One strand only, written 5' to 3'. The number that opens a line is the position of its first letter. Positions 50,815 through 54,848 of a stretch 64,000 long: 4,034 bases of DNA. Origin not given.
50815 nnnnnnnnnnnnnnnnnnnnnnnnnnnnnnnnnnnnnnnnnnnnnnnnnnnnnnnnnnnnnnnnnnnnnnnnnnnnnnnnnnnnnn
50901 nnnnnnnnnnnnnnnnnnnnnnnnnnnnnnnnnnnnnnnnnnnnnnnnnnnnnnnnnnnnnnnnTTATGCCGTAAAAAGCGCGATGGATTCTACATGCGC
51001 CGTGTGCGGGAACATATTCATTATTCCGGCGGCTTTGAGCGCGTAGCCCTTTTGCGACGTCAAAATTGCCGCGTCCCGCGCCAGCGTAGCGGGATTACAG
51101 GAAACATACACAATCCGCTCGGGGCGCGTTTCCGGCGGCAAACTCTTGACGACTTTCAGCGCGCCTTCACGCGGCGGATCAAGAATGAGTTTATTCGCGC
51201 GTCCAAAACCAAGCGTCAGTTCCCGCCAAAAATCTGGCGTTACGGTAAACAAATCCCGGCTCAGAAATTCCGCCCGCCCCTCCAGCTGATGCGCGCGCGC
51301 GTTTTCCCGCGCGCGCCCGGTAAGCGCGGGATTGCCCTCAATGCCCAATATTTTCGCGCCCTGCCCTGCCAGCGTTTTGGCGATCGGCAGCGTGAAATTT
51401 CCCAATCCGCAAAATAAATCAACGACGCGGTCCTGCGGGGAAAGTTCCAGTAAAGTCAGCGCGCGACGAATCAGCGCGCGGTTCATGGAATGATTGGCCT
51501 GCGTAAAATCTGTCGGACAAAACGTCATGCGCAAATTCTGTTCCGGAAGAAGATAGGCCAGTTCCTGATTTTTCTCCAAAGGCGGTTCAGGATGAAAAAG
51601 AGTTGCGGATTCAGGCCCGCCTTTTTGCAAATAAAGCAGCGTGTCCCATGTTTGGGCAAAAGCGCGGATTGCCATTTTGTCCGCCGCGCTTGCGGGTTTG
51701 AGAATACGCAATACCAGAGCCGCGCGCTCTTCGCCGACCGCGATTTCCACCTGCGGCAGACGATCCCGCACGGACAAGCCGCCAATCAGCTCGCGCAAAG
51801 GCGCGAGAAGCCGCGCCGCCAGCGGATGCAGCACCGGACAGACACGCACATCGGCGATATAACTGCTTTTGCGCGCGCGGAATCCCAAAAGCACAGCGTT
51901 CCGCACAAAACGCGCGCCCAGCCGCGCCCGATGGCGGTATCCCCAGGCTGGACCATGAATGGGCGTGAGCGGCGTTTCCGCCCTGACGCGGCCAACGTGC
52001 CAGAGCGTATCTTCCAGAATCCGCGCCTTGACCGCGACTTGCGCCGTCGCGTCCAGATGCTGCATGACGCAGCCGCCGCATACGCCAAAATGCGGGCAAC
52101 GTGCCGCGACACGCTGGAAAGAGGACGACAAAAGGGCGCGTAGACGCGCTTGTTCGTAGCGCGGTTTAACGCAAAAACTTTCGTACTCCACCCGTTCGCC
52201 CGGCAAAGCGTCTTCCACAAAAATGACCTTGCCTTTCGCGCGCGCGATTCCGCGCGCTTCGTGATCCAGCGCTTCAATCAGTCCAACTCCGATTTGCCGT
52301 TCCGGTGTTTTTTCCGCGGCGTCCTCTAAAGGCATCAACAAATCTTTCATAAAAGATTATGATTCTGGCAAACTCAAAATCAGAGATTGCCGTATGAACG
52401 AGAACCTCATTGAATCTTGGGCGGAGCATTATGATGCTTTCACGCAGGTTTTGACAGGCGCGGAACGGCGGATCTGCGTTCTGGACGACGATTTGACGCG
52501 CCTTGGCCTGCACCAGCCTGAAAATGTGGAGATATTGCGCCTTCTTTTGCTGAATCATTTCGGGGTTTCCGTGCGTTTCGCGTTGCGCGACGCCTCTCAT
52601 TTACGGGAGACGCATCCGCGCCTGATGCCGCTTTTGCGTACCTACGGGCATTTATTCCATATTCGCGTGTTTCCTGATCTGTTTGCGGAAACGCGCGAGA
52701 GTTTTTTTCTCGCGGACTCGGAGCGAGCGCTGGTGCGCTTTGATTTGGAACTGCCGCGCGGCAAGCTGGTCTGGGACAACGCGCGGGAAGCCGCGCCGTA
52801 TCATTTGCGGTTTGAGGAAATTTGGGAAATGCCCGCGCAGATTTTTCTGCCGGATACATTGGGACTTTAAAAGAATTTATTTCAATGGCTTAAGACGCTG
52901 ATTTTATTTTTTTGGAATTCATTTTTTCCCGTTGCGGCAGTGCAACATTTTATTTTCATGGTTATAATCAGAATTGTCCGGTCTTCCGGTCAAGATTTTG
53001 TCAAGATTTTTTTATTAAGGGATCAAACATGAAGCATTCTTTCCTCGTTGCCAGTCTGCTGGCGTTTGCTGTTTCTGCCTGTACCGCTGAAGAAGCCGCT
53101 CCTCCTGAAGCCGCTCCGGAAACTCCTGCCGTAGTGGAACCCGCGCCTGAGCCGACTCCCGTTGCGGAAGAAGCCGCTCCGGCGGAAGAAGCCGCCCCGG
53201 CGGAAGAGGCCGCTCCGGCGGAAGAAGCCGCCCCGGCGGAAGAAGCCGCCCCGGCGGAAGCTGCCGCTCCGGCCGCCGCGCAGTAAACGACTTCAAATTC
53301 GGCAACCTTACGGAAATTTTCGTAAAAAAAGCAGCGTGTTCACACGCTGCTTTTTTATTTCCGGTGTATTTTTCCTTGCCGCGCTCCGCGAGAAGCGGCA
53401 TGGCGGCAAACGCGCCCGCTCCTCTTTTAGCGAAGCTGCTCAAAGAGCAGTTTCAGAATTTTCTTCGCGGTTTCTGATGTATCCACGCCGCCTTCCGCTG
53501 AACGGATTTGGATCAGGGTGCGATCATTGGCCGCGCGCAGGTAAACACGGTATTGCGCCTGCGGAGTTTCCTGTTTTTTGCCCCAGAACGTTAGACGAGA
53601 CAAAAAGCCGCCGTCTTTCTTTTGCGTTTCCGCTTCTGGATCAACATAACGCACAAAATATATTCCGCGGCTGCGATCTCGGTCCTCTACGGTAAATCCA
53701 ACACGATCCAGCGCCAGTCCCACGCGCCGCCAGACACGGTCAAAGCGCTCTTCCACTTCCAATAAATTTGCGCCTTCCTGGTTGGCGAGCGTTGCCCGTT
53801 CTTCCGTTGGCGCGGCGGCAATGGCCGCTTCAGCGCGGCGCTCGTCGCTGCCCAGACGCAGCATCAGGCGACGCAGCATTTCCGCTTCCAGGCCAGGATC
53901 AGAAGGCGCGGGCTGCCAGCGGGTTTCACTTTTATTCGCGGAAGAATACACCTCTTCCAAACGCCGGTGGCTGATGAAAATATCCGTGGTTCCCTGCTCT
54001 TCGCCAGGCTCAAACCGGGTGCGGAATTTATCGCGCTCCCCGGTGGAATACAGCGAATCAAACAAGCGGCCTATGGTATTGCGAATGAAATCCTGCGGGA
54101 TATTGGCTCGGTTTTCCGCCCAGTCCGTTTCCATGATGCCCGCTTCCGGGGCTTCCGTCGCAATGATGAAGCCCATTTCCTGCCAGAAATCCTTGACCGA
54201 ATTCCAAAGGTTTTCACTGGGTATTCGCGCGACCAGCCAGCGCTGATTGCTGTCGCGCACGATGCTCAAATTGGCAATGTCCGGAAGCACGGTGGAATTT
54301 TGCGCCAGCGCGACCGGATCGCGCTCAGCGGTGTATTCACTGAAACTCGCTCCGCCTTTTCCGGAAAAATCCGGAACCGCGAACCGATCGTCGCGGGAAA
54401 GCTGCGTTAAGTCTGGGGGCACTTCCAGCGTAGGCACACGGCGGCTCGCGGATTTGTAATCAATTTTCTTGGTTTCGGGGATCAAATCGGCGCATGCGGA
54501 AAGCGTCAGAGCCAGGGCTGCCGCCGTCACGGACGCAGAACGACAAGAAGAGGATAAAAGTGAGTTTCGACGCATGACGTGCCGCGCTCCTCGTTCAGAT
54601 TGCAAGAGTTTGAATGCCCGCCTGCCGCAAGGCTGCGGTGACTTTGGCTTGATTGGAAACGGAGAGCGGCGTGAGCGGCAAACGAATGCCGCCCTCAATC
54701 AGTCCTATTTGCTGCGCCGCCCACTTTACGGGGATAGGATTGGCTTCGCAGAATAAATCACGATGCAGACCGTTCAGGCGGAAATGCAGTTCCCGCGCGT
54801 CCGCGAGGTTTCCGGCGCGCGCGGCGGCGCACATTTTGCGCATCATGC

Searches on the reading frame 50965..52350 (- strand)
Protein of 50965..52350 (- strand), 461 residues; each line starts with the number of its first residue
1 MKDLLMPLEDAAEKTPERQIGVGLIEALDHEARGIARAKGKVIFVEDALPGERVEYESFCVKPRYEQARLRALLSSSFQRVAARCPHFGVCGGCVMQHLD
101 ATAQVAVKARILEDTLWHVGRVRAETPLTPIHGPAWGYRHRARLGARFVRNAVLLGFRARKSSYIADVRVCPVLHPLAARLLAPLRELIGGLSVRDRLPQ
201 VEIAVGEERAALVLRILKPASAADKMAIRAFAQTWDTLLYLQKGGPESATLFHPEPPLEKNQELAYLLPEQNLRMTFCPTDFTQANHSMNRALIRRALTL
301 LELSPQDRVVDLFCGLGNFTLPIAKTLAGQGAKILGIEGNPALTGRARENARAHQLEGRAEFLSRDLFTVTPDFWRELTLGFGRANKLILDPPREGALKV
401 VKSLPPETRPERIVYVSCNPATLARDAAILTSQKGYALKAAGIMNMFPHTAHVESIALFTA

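Call 64: search_protein_families(library=pfam, proteins=[window:50965-52350:-], max_evalue=0.00001)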
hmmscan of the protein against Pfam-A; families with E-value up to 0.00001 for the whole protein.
window:50965-52350:- (461 aa): 3 families
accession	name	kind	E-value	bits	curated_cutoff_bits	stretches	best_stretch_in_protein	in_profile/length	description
PF05958.17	tRNA_U5-meth_tr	-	1e-15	58.1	23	1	272-458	169-353/357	tRNA (Uracil-5-)-methyltransferase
PF13847.12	Methyltransf_31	-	4.3e-07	30.2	27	1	305-369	3-65/145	Methyltransferase domain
PF02475.24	TRM5-TYW2_MTfase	-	6.7e-07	29.9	28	1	302-371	33-100/164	TRM5/TYW2 methyltransferase domain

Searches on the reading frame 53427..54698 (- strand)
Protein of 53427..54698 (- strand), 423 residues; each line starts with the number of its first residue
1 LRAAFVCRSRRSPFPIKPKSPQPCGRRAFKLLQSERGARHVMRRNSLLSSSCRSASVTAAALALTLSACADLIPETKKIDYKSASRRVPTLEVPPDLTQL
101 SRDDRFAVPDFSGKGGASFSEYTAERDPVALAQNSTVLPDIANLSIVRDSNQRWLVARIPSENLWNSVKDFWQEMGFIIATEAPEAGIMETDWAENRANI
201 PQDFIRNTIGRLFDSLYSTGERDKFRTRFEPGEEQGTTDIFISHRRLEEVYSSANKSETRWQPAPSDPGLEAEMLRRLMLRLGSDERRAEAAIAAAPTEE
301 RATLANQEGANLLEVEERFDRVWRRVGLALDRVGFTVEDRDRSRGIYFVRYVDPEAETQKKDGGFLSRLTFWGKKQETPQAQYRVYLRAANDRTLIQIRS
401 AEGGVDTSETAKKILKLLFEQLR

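Call 64: search_protein_families(library=pfam, proteins=[window:53427-54698:-], max_evalue=0.00001)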
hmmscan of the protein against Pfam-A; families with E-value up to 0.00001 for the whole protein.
window:53427-54698:- (423 aa): 1 family
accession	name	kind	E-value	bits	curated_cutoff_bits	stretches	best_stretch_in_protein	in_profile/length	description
PF06804.17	Lipoprotein_18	-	2.7e-49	168.3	25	1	86-418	6-319/323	NlpB/DapX lipoprotein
